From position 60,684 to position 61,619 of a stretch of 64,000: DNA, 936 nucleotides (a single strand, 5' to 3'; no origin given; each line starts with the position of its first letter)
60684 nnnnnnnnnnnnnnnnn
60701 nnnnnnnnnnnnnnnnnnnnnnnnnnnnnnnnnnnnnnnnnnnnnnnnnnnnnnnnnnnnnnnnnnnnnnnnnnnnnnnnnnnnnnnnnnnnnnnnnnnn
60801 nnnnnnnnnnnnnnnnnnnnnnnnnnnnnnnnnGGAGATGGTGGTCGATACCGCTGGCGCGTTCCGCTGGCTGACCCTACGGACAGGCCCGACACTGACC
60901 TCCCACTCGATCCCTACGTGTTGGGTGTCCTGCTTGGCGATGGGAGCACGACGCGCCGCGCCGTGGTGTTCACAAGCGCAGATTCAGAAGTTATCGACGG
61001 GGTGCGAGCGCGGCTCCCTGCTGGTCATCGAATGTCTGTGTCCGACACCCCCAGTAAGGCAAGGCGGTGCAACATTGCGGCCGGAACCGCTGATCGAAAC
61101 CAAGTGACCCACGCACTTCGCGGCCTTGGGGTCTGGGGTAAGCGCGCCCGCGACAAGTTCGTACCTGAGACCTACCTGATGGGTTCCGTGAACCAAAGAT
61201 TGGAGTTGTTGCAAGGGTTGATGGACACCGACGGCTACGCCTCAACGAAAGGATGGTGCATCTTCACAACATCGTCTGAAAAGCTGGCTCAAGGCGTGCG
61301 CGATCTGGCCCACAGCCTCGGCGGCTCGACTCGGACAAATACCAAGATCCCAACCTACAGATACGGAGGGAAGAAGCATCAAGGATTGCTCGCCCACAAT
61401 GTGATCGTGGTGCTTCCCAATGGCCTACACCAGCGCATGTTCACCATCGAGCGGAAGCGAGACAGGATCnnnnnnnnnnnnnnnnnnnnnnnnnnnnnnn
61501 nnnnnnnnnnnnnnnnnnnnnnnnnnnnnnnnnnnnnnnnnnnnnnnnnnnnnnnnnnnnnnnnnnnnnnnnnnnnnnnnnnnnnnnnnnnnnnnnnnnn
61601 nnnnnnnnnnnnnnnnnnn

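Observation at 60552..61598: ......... intein in the Walker A loop of the primase-helicase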

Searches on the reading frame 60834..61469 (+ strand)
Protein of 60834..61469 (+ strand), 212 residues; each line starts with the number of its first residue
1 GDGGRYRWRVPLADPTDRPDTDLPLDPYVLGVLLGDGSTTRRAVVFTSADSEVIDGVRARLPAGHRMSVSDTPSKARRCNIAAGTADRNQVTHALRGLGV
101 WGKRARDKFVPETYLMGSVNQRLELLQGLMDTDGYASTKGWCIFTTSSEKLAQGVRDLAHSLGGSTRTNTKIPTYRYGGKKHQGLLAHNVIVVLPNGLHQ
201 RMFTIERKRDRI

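Call 44: search_solved_structures(query=window:60834-61469:+, max_evalue=1, show_alignments=1)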
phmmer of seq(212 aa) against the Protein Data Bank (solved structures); distinct sequences matched with E-value up to 1: 5.
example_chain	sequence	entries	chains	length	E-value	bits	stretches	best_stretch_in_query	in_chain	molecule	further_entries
1dfa_A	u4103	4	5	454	0.008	19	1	27-183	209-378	PI-SCEI ENDONUCLEASE | ENDONUCLEASE PI-SCEI | PI-SCEI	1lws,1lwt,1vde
1um2_A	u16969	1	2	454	0.0083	18.9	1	27-183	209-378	ENDONUCLEASE PI-SCEI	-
1ef0_A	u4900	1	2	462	0.0083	18.9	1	27-183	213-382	PI-SCEI ENDONUCLEASE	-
1jva_A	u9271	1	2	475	0.0089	18.8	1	27-183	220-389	VMA1-DERIVED HOMING ENDONUCLEASE X10SSS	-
9cop_A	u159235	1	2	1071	0.041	16.6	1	28-183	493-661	V-type proton ATPase catalytic subunit A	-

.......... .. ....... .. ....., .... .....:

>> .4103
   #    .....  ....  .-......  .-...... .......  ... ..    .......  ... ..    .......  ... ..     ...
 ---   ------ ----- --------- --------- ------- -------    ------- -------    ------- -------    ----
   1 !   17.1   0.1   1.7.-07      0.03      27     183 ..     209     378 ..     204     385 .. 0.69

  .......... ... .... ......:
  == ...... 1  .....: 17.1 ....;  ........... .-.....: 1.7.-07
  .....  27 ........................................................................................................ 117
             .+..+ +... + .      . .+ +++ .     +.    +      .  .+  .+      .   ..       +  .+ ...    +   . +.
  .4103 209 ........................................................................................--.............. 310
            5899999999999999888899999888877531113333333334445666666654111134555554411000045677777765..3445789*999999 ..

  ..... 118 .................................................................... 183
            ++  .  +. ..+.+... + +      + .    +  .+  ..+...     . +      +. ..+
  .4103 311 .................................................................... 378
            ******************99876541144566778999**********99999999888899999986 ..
